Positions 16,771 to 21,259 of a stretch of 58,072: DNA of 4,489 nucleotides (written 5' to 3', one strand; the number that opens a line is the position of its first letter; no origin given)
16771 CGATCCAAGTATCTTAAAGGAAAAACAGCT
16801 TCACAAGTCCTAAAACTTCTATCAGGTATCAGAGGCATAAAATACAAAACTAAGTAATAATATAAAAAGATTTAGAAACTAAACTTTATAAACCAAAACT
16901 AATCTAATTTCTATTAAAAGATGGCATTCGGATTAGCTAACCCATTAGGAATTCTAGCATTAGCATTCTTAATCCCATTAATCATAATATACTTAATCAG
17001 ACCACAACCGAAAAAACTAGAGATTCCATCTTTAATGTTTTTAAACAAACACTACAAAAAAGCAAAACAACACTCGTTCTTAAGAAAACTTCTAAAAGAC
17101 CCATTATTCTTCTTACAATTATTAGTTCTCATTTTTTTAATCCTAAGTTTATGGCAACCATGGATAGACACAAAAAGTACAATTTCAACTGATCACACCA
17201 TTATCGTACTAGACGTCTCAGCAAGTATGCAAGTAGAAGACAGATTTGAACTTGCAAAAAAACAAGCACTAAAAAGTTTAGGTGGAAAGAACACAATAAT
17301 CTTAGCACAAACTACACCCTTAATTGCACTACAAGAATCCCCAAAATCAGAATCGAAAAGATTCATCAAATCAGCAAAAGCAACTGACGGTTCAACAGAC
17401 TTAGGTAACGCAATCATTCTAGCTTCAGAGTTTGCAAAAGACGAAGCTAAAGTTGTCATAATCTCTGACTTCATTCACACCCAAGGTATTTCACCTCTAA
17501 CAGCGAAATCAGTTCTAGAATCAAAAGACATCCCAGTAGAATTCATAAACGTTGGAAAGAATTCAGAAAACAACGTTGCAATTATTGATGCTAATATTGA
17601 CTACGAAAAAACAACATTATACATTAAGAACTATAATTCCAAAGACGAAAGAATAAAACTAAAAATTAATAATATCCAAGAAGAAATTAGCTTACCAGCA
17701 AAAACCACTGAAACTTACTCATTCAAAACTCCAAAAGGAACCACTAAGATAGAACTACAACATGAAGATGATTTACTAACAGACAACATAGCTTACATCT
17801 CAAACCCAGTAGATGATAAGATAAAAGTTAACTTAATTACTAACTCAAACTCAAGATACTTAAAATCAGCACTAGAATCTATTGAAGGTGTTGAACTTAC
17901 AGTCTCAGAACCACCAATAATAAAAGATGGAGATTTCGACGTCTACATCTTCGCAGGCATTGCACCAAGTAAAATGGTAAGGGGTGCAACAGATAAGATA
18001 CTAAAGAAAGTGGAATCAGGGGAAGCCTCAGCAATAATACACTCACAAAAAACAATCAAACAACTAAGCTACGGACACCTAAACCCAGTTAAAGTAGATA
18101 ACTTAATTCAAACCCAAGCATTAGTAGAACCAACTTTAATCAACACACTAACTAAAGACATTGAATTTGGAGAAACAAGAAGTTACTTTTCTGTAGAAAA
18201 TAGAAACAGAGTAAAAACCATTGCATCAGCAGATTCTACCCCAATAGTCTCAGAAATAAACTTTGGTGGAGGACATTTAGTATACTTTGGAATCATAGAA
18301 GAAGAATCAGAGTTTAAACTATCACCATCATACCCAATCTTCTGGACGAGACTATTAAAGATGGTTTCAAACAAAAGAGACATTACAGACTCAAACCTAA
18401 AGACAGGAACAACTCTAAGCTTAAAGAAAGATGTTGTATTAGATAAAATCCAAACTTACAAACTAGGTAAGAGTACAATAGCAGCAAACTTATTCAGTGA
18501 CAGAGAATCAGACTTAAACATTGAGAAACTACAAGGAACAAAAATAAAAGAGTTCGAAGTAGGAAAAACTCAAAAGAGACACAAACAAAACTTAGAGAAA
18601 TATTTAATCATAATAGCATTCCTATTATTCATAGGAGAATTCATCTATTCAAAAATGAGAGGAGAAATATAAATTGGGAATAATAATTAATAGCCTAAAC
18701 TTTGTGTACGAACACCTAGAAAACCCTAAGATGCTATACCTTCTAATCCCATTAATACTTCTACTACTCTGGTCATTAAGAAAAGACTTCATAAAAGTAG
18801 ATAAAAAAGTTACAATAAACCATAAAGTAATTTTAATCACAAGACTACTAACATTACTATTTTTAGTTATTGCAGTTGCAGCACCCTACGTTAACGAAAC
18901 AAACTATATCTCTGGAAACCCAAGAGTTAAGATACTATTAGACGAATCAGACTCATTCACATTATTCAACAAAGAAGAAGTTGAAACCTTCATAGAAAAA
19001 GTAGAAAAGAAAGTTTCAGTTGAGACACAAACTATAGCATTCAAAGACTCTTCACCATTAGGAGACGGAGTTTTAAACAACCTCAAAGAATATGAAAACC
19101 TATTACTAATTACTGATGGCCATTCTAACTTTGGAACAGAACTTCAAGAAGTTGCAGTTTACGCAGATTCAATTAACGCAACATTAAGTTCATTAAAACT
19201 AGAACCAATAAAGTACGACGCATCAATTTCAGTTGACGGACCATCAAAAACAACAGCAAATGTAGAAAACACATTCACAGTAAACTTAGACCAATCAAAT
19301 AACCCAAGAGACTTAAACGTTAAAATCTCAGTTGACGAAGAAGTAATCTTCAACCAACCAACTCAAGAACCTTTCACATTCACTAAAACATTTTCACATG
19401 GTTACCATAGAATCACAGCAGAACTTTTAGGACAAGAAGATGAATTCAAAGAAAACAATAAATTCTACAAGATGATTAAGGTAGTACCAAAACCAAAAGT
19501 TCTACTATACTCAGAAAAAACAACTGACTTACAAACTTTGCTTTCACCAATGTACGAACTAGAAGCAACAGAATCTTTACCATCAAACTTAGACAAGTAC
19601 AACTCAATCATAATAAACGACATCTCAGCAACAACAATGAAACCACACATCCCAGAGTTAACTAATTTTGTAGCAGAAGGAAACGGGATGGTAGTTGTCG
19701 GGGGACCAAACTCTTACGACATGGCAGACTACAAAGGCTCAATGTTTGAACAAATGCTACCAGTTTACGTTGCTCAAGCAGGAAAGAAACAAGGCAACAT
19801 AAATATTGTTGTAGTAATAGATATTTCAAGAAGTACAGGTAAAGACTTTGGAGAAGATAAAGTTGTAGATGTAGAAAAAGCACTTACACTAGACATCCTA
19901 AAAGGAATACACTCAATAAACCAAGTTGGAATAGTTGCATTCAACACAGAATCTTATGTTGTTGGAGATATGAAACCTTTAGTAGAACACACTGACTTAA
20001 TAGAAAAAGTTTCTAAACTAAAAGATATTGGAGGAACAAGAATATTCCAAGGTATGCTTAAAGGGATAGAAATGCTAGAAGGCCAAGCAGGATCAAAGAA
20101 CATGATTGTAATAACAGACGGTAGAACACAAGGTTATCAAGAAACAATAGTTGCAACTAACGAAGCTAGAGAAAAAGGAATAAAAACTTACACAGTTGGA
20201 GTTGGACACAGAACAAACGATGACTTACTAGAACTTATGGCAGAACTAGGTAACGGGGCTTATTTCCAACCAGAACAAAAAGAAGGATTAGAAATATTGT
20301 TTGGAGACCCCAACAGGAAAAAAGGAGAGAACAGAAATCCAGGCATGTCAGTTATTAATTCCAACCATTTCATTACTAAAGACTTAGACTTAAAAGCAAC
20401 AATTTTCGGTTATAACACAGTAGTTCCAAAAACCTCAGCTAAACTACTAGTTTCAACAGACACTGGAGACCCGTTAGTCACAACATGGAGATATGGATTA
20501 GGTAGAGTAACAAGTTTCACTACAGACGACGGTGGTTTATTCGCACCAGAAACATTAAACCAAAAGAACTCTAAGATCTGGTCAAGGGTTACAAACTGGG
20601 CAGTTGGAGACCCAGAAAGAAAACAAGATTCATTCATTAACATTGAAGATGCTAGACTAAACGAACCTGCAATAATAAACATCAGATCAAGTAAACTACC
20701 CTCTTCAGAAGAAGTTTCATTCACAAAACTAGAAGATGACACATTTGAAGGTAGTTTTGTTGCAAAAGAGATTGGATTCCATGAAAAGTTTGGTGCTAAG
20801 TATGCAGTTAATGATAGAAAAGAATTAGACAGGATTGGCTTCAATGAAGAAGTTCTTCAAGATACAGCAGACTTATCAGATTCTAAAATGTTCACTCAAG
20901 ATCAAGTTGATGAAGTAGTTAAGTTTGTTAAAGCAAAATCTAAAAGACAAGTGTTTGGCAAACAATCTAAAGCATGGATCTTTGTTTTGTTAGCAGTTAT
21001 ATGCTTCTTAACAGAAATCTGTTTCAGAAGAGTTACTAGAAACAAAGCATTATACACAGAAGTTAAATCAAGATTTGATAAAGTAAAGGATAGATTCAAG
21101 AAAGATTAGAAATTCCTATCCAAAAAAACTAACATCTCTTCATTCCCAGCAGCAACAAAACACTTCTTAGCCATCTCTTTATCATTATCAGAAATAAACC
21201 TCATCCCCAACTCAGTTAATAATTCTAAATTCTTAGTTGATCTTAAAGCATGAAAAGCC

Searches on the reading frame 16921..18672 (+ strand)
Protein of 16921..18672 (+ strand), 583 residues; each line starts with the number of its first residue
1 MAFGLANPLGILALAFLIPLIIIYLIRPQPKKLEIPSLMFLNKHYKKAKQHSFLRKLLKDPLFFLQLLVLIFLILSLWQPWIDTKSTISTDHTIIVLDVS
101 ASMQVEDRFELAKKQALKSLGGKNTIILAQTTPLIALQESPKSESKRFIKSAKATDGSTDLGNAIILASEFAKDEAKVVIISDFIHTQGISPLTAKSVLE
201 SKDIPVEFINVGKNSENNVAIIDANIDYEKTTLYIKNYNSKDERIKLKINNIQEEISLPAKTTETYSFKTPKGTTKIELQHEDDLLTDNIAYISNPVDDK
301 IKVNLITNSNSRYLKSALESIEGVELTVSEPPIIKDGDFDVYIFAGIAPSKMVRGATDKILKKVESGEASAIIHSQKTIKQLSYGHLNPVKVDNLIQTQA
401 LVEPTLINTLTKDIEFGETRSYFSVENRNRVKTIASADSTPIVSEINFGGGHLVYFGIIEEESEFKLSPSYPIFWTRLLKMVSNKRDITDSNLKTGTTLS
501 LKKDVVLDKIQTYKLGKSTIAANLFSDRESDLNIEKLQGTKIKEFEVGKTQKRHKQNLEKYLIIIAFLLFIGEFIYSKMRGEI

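Call 53: search_protein_families(library=pfam, proteins=[window:16921-18672:+], max_evalue=0.0001)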
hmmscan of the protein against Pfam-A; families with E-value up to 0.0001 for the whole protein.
window:16921-18672:+ (583 aa): 4 families
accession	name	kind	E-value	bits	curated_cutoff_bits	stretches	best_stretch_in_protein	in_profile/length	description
PF24157.1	DUF7408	-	3.9e-41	141.4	27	1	303-477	2-173/174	Domain of unknown function (DUF7408)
PF07584.16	BatA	-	5.6e-12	46.3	25.9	1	3-80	2-77/77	Aerotolerance regulator N-terminal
PF24156.1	DUF7407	-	3.4e-09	37.3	28.2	1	219-292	1-74/74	Domain of unknown function (DUF7407)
PF13519.12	VWA_2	-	4.2e-07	31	27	1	93-184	1-106/107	von Willebrand factor type A domain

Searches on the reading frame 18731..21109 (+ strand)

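Call 53: search_protein_families(library=pfam, proteins=[window:18731-21109:+], max_evalue=0.0001)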
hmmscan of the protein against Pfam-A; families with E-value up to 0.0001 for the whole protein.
window:18731-21109:+ (792 aa): 5 families
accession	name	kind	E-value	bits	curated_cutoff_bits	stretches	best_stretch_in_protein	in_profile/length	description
PF00092.34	VWA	-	9.5e-20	72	23.8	1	358-516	1-164/174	von Willebrand factor type A domain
PF13519.12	VWA_2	-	4.1e-09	37.5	27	1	359-464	1-106/107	von Willebrand factor type A domain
PF07090.17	GATase1_like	-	4e-08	33.6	27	1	540-623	157-244/247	Putative glutamine amidotransferase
PF13768.12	VWA_3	-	6.6e-05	23.5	27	0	358-511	2-153/155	von Willebrand factor type A domain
PF24157.1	DUF7408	-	8.5e-05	23.1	27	0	260-353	6-95/174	Domain of unknown function (DUF7408)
